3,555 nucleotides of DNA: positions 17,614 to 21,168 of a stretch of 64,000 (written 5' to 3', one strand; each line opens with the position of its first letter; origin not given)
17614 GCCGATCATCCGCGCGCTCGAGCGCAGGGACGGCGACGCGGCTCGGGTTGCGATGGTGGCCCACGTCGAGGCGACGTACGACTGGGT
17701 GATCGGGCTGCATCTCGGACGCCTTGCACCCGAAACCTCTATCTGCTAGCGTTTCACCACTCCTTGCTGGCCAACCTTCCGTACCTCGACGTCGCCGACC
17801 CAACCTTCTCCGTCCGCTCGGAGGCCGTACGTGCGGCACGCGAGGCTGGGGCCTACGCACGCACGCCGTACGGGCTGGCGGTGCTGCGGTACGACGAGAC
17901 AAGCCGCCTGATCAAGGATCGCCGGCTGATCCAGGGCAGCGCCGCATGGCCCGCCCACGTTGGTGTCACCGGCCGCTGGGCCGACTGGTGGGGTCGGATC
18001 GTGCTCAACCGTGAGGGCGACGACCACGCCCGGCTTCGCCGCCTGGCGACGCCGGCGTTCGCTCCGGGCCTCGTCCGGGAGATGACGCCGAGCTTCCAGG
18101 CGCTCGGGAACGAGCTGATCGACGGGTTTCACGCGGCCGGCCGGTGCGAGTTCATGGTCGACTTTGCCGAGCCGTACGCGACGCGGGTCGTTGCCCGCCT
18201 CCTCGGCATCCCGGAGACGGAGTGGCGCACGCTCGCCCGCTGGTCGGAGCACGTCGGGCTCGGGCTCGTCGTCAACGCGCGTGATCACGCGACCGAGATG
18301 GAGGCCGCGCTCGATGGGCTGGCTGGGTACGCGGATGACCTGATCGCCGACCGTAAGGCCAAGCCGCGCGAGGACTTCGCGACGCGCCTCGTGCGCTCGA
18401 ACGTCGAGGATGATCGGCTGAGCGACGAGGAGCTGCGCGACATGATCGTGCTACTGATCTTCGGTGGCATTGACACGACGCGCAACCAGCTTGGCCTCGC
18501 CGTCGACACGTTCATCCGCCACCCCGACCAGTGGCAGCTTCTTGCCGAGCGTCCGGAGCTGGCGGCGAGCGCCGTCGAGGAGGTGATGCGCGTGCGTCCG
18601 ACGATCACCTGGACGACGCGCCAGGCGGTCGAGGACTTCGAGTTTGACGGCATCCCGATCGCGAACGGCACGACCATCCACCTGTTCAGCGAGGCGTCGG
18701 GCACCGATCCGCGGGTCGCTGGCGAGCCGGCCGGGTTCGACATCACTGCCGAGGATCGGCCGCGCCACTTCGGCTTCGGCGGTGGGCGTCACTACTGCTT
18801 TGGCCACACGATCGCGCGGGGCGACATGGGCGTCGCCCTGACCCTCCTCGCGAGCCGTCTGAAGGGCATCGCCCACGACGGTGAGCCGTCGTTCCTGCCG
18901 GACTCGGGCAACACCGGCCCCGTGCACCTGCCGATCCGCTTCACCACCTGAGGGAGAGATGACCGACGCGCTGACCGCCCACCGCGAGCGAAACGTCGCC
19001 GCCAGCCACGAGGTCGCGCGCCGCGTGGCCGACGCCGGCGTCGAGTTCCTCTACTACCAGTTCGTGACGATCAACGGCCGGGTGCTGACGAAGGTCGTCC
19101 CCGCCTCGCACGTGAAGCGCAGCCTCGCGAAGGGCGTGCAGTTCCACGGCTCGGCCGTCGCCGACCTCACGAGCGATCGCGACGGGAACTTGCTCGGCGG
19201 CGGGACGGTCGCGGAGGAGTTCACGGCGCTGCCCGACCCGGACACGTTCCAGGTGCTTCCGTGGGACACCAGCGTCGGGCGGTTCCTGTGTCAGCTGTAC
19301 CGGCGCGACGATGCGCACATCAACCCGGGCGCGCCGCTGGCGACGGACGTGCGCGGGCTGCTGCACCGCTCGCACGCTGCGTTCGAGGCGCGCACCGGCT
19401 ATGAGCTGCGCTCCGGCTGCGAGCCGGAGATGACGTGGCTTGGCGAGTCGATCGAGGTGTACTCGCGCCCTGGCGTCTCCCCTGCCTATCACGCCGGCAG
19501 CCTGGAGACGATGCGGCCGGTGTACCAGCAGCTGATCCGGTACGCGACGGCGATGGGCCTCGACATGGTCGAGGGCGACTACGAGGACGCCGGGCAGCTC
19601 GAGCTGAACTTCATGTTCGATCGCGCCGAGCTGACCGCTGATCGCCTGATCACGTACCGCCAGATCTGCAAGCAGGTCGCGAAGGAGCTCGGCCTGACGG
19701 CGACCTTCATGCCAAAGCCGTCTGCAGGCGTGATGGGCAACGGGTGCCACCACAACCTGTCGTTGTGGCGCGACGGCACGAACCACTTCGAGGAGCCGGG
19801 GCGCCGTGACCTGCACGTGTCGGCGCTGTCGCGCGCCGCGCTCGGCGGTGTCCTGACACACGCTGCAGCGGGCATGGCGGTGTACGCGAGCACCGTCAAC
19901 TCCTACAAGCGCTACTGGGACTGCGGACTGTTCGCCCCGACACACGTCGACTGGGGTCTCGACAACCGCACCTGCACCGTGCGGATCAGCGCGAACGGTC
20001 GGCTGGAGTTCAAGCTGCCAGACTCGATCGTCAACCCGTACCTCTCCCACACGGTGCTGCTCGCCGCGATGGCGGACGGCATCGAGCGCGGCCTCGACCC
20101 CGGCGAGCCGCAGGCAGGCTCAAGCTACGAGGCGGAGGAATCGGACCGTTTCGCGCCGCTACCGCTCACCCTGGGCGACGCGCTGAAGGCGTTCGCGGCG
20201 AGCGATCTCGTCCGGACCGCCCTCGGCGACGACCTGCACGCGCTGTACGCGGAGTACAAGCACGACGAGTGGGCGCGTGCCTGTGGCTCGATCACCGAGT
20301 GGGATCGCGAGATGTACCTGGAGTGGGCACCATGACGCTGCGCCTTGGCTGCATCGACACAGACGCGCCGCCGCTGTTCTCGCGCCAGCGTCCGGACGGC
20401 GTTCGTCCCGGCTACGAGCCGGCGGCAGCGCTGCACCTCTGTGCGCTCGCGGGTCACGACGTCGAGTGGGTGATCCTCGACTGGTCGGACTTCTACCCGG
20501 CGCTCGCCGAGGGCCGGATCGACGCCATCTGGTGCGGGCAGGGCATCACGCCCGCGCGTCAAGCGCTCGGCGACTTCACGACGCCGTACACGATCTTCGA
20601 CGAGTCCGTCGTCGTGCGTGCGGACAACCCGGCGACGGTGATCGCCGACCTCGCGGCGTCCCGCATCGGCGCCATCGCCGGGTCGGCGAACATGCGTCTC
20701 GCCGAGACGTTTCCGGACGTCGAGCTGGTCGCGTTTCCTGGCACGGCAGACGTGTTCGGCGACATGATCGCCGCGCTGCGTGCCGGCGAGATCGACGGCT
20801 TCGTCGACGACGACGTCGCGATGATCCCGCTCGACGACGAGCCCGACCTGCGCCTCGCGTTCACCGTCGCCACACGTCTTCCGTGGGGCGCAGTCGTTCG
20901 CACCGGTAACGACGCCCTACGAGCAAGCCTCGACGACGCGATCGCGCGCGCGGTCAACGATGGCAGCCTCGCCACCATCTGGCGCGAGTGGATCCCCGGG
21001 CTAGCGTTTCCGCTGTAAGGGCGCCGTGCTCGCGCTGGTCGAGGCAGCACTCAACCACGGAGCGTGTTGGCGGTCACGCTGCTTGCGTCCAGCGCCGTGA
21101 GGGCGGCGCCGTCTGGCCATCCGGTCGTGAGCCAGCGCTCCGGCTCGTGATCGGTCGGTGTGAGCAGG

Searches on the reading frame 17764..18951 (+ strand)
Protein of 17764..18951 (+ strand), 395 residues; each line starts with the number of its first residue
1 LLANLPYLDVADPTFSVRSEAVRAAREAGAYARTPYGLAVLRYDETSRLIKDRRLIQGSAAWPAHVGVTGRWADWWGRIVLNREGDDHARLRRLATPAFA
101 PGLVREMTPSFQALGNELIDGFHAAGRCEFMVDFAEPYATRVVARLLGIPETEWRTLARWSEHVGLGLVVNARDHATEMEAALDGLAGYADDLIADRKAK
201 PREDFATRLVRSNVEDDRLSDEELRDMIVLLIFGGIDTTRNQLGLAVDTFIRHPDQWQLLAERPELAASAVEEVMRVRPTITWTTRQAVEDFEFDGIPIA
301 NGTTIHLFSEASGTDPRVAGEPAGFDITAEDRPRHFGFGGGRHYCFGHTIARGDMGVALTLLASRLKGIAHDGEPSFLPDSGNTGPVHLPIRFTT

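Call 51: search_protein_families(library=pfam, proteins=[window:17764-18951:+], max_evalue=0.00001)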
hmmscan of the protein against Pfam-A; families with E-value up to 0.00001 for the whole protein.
window:17764-18951:+ (395 aa): 1 family
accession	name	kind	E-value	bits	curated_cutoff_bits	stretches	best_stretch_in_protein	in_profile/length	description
PF00067.27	p450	-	2.3e-21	76.6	22.8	1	174-365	204-431/462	Cytochrome P450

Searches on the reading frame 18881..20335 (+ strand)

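Call 51: search_protein_families(library=pfam, proteins=[window:18881-20335:+], max_evalue=0.00001)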
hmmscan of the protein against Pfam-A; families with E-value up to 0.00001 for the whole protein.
window:18881-20335:+ (484 aa): 2 families
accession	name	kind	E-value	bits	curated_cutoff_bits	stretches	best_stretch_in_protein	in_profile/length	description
PF00120.29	Gln-synt_C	-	2.7e-75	254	24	1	158-479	5-344/344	Glutamine synthetase, catalytic domain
PF03951.24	Gln-synt_N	-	2.4e-06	27.5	33.4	0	54-95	2-44/82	Glutamine synthetase, beta-Grasp domain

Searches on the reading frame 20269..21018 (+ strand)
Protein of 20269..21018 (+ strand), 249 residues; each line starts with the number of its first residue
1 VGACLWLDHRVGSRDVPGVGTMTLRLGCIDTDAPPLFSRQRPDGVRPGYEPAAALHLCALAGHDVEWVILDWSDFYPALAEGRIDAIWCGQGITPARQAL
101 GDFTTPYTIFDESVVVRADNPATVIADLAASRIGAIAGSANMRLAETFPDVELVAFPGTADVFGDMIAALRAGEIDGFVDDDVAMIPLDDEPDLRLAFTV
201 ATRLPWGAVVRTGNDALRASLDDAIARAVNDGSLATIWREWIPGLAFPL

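Call 51: search_protein_families(library=pfam, proteins=[window:20269-21018:+], max_evalue=0.00001)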
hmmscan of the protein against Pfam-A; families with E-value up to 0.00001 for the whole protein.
window:20269-21018:+ (249 aa): 1 family
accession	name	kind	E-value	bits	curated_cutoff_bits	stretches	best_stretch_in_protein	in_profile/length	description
PF00497.25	SBP_bac_3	-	2.8e-23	82.6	26.4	1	28-242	4-130/132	Bacterial extracellular solute-binding proteins, family 3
